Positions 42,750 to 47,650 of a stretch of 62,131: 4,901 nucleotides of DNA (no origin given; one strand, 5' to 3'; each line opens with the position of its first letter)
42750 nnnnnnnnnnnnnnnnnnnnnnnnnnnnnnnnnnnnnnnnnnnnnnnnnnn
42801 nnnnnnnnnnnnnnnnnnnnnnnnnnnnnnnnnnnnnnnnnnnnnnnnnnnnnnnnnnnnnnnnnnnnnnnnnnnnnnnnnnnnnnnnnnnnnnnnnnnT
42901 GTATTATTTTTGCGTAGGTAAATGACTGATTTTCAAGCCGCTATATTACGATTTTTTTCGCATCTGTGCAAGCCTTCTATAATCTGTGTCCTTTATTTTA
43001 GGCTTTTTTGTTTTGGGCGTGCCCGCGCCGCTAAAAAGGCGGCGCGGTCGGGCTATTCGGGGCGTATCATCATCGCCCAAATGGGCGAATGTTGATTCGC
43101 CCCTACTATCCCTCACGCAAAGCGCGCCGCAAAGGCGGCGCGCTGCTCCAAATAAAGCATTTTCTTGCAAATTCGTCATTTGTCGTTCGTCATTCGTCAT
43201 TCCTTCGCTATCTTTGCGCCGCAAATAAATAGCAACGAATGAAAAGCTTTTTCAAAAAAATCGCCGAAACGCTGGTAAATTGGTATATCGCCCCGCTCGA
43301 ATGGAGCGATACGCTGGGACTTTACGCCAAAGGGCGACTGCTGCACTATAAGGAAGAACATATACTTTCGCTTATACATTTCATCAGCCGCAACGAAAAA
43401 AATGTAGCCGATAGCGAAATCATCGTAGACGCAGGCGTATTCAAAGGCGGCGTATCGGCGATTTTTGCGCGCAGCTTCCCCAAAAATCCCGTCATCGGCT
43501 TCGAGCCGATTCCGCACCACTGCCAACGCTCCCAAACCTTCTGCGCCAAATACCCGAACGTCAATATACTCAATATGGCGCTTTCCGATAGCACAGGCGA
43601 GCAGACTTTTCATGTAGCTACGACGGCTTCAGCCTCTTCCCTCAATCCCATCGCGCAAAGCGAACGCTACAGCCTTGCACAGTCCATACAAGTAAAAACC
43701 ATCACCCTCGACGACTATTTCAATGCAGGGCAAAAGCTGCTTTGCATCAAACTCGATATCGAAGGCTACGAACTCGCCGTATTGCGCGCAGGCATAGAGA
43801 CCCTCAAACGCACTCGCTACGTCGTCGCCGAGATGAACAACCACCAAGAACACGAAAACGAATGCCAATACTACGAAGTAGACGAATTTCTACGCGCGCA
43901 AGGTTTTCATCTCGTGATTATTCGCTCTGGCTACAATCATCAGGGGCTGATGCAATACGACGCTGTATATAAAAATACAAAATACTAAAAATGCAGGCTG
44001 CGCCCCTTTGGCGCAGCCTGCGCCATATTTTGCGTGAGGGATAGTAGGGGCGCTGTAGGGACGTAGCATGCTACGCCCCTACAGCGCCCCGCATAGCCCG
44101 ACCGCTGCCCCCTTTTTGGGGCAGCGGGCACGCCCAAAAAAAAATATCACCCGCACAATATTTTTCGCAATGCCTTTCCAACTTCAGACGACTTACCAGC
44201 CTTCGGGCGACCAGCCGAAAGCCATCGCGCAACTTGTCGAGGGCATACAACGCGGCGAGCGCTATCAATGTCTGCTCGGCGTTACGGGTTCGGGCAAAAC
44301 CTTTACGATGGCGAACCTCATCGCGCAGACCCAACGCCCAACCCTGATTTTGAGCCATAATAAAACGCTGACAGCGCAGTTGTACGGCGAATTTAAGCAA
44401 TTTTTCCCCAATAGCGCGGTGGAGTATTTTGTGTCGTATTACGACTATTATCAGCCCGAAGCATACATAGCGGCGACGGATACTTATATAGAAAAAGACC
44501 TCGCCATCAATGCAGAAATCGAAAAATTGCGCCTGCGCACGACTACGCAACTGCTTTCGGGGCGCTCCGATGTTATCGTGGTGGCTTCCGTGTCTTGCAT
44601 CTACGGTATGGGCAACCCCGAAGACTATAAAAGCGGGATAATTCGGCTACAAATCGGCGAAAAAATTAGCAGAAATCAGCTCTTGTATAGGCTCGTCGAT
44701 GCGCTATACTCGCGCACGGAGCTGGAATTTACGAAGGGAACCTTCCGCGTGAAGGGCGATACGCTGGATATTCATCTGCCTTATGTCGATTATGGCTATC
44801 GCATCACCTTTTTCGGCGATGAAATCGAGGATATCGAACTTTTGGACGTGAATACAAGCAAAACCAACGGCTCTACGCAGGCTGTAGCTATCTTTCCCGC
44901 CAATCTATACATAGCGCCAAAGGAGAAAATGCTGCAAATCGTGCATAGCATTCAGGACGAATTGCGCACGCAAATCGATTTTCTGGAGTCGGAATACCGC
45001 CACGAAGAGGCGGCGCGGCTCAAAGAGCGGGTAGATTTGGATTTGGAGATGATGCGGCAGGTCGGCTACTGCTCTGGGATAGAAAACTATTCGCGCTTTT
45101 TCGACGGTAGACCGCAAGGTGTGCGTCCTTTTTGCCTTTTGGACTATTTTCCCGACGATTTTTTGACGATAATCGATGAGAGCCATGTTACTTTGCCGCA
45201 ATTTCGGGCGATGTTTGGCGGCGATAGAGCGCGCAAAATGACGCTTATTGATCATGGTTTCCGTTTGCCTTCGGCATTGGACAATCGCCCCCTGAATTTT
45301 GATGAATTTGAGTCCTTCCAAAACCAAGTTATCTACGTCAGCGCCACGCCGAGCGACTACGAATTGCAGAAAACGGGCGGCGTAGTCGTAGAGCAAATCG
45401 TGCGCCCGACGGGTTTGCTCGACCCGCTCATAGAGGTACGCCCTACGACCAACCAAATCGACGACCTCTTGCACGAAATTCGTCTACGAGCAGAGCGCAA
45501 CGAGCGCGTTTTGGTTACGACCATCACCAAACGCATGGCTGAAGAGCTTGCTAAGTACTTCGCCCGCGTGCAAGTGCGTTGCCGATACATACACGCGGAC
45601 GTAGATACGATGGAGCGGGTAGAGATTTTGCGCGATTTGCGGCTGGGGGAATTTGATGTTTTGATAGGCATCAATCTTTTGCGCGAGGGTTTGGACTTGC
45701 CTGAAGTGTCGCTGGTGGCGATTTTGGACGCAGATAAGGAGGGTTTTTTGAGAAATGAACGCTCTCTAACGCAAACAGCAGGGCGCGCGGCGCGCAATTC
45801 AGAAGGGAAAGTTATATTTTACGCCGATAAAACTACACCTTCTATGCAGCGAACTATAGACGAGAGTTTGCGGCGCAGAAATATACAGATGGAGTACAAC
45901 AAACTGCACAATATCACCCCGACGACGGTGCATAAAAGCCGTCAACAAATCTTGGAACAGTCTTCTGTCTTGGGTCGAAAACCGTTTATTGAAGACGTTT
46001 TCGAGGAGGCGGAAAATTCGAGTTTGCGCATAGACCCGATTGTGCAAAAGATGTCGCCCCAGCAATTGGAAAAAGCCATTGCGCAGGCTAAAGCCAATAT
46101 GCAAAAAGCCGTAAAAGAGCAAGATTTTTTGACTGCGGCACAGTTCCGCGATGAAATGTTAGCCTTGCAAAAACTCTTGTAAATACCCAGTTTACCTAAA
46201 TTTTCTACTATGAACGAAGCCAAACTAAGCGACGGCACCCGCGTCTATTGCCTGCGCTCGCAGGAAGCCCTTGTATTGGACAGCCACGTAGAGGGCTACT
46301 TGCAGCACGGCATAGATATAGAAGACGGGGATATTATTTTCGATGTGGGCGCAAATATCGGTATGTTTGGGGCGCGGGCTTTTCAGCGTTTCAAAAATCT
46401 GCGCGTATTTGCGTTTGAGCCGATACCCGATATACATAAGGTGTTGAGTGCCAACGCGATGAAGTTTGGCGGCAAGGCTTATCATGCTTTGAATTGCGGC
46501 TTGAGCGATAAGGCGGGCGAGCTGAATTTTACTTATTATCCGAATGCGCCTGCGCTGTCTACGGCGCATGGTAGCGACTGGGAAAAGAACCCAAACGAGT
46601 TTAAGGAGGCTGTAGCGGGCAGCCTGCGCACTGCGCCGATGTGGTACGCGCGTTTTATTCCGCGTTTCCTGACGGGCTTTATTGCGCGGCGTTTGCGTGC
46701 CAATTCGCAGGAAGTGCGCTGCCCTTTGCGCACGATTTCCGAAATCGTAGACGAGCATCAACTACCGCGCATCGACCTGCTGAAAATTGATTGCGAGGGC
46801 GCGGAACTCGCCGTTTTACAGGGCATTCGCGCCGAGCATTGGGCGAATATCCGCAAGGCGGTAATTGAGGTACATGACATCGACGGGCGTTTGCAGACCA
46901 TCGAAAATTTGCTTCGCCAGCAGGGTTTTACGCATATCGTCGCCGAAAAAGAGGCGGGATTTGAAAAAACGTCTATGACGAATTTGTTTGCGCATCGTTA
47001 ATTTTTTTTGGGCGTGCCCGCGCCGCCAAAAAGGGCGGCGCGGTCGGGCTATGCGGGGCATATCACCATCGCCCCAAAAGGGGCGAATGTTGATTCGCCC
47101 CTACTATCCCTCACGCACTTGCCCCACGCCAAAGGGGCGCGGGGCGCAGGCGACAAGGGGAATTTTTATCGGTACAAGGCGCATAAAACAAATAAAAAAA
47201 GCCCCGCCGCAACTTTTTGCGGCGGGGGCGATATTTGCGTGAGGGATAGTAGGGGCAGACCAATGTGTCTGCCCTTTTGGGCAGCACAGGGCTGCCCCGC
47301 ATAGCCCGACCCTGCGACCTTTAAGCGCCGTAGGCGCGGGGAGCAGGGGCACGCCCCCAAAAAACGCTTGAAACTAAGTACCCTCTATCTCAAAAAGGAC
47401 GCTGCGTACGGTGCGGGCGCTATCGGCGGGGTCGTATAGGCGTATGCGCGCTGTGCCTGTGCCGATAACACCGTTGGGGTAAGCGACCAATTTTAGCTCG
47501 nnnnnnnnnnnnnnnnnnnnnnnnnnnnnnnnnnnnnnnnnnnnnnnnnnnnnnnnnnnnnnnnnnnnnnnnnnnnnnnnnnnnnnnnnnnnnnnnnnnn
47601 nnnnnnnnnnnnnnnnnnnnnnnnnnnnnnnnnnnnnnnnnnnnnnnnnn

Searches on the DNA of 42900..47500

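Call 13: search_rna_families(source=window, start=42900, end=47500, threshold=evalue, max_evalue=10)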
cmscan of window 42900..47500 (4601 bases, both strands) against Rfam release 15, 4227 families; matches with E-value up to 10: 18.
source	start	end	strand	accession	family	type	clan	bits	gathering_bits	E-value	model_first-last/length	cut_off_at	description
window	44049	44088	-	RF03768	mir-1329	Gene; miRNA;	-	24.3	101.2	0.18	1-85/85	no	mir-1329 microRNA precursor family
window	47192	47279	+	RF00516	ylbH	Cis-reg; leader;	-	23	50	0.083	1-122/122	no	ylbH leader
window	44045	44132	+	RF01812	Pxr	Gene; sRNA;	-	22.3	80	0.94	1-109/109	no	Pxr regulatory sRNA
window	44040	44100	+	RF00772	mir-328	Gene; miRNA;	-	21.4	70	3.3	1-75/75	no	mir-328 microRNA precursor family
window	47079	47102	+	RF02066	STnc320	Gene; sRNA;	-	20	50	2.6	22-45/55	no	Salmonella enterica sRNA STnc320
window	47070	47154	-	RF01409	STnc250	Gene; sRNA;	-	19.5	42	1.9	1-94/94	no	STnc250 Hfq binding RNA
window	47195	47305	-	RF00021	Spot_42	Gene; sRNA;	-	19.5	80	2.3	1-115/115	no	Spot 42 RNA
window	44041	44099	-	RF00802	mir-207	Gene; miRNA;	-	19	88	6.1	1-78/78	no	mir-207 microRNA precursor family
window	47193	47262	-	RF02399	NsiR1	Gene; sRNA;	-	18.7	39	2.9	1-60/60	no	Nitrogen stress-induced RNA 1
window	47194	47236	+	RF02628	Hrs1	Gene; sRNA;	-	18.3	56.4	4.3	1-74/74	no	Hfq-regulated sRNA 1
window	45963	46015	+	RF03260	mir-8229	Gene; miRNA;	-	17.9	45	6.7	1-59/59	no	mir-8229 microRNA precursor family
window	43969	44100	-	RF01581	RUF6-5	Gene; sRNA;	-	17.4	70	8.7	1-156/156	no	Plasmodium RNA of unknown function RUF6-5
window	43121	43143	-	RF00194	Rubella_3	Cis-reg;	-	17.3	35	7.3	6-28/68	no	Rubella virus 3' cis-acting element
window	43073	43181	-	RF01409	STnc250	Gene; sRNA;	-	17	42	7.9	1-94/94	no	STnc250 Hfq binding RNA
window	47194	47242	-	RF02837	anti-hemB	Gene; sRNA;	-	16.5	49.5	2.3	1-81/81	no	Burkholderia RNA 7 (anti-hemB)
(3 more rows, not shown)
